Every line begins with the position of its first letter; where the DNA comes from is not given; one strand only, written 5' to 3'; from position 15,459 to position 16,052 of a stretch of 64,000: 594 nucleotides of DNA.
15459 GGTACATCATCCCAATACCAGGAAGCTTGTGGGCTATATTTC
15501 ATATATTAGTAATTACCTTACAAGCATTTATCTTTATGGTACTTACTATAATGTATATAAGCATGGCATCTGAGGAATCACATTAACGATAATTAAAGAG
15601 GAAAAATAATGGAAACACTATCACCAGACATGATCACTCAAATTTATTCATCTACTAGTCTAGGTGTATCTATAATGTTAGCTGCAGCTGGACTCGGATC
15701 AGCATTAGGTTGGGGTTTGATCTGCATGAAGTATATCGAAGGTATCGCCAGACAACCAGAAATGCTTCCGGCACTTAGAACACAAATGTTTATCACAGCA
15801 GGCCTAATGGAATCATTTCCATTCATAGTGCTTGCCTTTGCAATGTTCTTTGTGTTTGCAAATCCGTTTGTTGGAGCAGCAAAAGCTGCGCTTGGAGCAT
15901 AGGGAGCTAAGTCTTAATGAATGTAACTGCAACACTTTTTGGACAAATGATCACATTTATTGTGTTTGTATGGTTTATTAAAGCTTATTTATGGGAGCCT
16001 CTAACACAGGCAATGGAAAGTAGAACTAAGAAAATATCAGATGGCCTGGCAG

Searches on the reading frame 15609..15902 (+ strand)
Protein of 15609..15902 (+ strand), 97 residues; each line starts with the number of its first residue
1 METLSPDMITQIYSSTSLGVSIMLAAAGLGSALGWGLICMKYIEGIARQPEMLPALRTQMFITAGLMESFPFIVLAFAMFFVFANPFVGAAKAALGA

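Call 34: find_encoding_contigs(protein=window:15609-15902:+, flank=10000, max_places=6)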
Protein window:15609-15902:+ (97 aa): 24 contigs read that carry it; 6 places shown.
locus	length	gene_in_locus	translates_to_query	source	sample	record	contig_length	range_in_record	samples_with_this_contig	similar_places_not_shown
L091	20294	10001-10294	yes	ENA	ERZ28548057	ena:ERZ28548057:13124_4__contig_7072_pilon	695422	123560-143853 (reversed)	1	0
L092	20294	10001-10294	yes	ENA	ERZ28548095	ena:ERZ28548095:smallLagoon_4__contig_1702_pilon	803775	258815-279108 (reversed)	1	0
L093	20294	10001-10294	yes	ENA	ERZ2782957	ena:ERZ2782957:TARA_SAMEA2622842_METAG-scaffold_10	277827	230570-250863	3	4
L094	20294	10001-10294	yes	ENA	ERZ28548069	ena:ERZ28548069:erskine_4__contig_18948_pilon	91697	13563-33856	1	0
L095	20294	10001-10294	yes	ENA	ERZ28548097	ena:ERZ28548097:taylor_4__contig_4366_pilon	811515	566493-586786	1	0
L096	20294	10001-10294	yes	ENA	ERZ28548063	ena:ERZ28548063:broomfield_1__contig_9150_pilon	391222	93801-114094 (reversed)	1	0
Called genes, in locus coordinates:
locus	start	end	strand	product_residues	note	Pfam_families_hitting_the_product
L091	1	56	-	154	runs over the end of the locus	PF08299:Bac_DnaA_C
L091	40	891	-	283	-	PF11638:DnaA_N, PF01695:IstB_IS21, PF00308:Bac_DnaA, PF01637:ATPase_2 (weak), PF00004:AAA (weak)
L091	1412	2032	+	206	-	PF01809:YidD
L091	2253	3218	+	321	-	PF14849:YidC_periplas, PF02096:60KD_IMP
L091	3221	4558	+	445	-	PF10396:TrmE_N, PF12631:MnmE_helical, PF00350:Dynamin_N (faint), PF01926:MMR_HSR1, PF02421:FeoB_N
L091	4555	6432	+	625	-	PF01134:GIDA, PF07992:Pyr_redox_2 (faint), PF12831:FAD_oxidored, PF21680:GIDA_C_1st, PF13932:SAM_GIDA_C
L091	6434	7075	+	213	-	PF02527:GidB, PF13847:Methyltransf_31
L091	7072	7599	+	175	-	PF00142:Fer4_NifH, PF01656:CbiA, PF02374:ArsA_ATPase (weak), PF06564:CBP_BcsQ, PF09140:MipZ, PF10609:ParA (weak), PF13614:AAA_31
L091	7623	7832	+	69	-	-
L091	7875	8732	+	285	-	PF02195:ParB_N, PF17762:HTH_ParB, PF23552:ParB_C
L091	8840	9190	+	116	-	PF03899:ATP-synt_I (weak)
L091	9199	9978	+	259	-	PF00119:ATP-synt_A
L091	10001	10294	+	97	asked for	PF00137:ATP-synt_C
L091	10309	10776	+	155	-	-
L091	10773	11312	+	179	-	PF00213:OSCP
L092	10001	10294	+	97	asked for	PF00137:ATP-synt_C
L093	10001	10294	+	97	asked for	PF00137:ATP-synt_C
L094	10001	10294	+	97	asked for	PF00137:ATP-synt_C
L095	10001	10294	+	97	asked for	PF00137:ATP-synt_C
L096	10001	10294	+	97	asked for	PF00137:ATP-synt_C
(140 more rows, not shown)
